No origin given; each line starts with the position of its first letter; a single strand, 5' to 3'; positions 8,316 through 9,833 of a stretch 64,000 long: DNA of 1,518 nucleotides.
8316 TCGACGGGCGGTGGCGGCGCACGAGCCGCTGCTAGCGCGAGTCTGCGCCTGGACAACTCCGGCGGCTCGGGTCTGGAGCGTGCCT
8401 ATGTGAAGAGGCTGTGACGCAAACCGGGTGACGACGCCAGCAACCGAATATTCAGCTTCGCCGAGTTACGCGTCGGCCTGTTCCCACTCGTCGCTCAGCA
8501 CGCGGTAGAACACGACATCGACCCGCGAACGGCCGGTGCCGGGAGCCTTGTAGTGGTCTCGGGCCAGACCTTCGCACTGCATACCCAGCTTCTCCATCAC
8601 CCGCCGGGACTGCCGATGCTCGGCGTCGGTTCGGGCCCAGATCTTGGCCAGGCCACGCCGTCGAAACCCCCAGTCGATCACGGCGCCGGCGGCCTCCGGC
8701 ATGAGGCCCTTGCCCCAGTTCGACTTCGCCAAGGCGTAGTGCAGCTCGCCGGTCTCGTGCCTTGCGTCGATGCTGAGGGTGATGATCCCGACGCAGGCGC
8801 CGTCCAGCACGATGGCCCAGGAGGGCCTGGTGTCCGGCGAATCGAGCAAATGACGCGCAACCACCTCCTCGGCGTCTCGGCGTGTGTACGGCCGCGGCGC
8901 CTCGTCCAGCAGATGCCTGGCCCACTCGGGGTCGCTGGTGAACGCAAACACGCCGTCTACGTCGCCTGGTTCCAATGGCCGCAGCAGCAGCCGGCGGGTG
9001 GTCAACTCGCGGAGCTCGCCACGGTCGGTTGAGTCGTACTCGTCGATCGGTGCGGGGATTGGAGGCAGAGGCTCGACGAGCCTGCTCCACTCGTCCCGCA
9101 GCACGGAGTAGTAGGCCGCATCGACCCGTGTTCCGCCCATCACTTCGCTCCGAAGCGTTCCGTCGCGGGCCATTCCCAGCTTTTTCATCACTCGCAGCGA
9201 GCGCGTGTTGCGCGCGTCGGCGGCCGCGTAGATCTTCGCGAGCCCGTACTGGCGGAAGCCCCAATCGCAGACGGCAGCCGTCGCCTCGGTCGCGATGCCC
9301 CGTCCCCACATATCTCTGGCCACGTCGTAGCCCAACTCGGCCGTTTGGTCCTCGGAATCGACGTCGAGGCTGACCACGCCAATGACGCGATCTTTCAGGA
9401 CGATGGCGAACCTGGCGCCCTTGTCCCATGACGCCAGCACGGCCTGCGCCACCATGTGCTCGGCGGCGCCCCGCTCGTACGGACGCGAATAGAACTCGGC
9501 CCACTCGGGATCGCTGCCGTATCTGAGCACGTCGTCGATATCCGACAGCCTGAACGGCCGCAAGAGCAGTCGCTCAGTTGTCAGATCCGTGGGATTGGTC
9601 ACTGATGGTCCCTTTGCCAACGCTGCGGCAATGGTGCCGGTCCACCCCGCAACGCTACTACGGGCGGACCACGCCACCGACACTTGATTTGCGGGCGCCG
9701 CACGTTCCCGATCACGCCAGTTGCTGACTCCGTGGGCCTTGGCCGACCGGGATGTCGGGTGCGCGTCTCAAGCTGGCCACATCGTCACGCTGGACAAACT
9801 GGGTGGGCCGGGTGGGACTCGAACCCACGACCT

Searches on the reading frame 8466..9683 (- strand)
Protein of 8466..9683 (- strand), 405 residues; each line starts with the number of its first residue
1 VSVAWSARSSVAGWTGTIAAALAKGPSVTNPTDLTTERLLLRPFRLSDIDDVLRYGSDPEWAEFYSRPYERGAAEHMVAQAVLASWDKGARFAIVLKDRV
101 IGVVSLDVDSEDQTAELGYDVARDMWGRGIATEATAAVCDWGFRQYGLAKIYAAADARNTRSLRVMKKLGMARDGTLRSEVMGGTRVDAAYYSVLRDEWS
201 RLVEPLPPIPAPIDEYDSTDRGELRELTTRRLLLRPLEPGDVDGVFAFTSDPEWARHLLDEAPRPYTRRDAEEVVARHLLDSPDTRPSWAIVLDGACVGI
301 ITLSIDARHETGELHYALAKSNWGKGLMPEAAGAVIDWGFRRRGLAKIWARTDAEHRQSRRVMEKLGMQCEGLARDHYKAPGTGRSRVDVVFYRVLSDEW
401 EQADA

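Call 9: search_protein_families(library=pfam, proteins=[window:8466-9683:-], max_evalue=0.01)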
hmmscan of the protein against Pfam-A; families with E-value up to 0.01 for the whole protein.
window:8466-9683:- (405 aa): 4 families
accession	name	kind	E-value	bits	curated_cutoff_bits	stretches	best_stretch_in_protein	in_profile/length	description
PF13302.13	Acetyltransf_3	-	2.1e-68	229.7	25.4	2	38-171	1-137/138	Acetyltransferase (GNAT) domain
PF00583.31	Acetyltransf_1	-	3.8e-26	92.1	20.7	2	61-171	4-116/116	Acetyltransferase (GNAT) family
PF13523.12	Acetyltransf_8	-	1.1e-09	38.5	27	1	121-176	86-142/145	Acetyltransferase (GNAT) domain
PF13420.13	Acetyltransf_4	-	2.7e-06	27.9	24.3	0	81-172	39-135/155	Acetyltransferase (GNAT) domain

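Call 10: search_protein_families(library=padloc, proteins=[window:8466-9683:-], max_evalue=0.01)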
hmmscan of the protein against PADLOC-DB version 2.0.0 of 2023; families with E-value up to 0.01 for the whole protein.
window:8466-9683:- (405 aa): 0 families
